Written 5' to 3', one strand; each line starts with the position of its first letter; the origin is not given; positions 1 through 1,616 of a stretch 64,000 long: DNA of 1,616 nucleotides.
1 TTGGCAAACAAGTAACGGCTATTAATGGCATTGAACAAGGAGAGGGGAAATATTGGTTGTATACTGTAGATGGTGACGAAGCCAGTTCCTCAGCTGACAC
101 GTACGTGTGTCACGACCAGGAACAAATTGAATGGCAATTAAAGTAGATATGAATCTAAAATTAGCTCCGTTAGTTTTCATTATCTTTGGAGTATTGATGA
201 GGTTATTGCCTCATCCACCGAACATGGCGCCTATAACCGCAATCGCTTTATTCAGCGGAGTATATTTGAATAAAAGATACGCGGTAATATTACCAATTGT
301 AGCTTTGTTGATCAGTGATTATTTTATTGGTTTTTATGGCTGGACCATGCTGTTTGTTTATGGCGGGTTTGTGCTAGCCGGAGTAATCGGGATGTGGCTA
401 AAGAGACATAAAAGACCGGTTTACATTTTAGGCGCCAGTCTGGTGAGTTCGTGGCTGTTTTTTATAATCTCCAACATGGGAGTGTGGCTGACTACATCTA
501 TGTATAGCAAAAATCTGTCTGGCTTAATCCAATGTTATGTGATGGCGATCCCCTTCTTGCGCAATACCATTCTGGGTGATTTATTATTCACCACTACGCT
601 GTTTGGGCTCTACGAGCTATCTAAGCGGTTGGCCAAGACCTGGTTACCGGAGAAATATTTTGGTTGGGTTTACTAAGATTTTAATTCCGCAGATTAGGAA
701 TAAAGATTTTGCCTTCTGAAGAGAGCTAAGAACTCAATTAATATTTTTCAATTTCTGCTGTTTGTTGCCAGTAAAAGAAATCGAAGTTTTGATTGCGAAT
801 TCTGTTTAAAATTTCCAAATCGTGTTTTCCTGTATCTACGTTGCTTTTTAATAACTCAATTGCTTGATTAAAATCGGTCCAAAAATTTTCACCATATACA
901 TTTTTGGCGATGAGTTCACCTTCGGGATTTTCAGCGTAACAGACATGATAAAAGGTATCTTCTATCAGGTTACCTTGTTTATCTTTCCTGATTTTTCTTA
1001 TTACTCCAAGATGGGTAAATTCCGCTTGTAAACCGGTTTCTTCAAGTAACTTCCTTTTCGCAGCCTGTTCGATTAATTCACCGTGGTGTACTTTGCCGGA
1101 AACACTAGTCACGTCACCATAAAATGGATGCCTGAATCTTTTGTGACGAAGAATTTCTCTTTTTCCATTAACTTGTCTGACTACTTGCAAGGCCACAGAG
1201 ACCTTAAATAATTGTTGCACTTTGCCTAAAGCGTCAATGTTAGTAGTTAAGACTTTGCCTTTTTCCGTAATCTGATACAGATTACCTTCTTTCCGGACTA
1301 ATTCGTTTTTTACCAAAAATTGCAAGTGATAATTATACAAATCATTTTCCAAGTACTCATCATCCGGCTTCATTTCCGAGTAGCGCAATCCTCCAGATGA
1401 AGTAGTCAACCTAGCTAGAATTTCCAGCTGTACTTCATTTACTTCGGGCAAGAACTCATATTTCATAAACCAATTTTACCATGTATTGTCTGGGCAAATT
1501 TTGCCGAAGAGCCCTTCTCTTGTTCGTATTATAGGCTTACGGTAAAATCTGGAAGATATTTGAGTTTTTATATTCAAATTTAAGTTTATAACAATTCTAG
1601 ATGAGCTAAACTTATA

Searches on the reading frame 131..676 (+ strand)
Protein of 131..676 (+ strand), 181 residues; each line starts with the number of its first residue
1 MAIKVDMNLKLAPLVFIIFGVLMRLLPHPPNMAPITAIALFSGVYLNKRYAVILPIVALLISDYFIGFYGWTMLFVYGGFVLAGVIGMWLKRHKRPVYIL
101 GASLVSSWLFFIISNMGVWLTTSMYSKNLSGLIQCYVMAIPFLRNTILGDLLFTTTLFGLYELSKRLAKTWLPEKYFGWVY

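Call 4: search_protein_families(library=pfam, proteins=[window:131-676:+], max_evalue=1)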
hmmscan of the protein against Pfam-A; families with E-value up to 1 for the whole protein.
window:131-676:+ (181 aa): 2 families
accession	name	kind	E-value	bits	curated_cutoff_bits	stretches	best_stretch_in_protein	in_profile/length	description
PF20221.3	DUF6580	-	2.5e-50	171.3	27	1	12-167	9-158/162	Family of unknown function (DUF6580)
PF21874.1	CofJ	-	0.13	12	27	1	67-128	89-150/296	CofJ protein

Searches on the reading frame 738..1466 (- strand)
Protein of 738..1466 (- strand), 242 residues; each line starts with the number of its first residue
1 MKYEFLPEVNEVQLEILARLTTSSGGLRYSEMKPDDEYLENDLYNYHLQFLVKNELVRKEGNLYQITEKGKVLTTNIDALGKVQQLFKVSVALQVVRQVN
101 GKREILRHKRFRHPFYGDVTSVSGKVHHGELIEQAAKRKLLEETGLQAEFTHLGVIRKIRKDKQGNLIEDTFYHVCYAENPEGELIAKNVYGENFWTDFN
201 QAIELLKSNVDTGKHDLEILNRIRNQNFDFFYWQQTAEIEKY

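Call 4: search_protein_families(library=pfam, proteins=[window:738-1466:-], max_evalue=1)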
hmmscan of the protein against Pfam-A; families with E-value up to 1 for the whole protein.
window:738-1466:- (242 aa): 7 families
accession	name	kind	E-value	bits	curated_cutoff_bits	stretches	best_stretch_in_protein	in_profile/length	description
PF00293.34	NUDIX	-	2.3e-12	47.5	21.1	1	95-204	8-119/134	NUDIX domain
PF14947.12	HTH_45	-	2e-06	28.2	25.5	1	38-82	30-74/77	Winged helix-turn-helix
PF24038.1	DUF7347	-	8.3e-06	26.4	27.6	1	10-74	10-74/77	Domain of unknown function (DUF7347)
PF19710.4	PIK3CG_ABD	-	0.0027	17.7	27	1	57-141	102-183/194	PIK3 catalytic subunit gamma adaptor-binding domain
PF08461.16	HTH_12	-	0.013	15.9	21.4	1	44-71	35-63/66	Ribonuclease R winged-helix domain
PF23589.2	WH_AprA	-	0.033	15.2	27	1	39-83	33-77/94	AprA winged helix domain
PF25213.1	HVO_A0261_N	-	0.12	12.7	35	1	48-80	45-77/86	HVO_A0261 N-terminal domain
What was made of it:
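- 738..1466 (-): Divergently oriented winged-HTH + NUDIX protein (242 aa), a recurrent neighbour type of the enzyme family. Pfam NUDIX 2e-12 and HTH_45 2e-6 (call 4).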
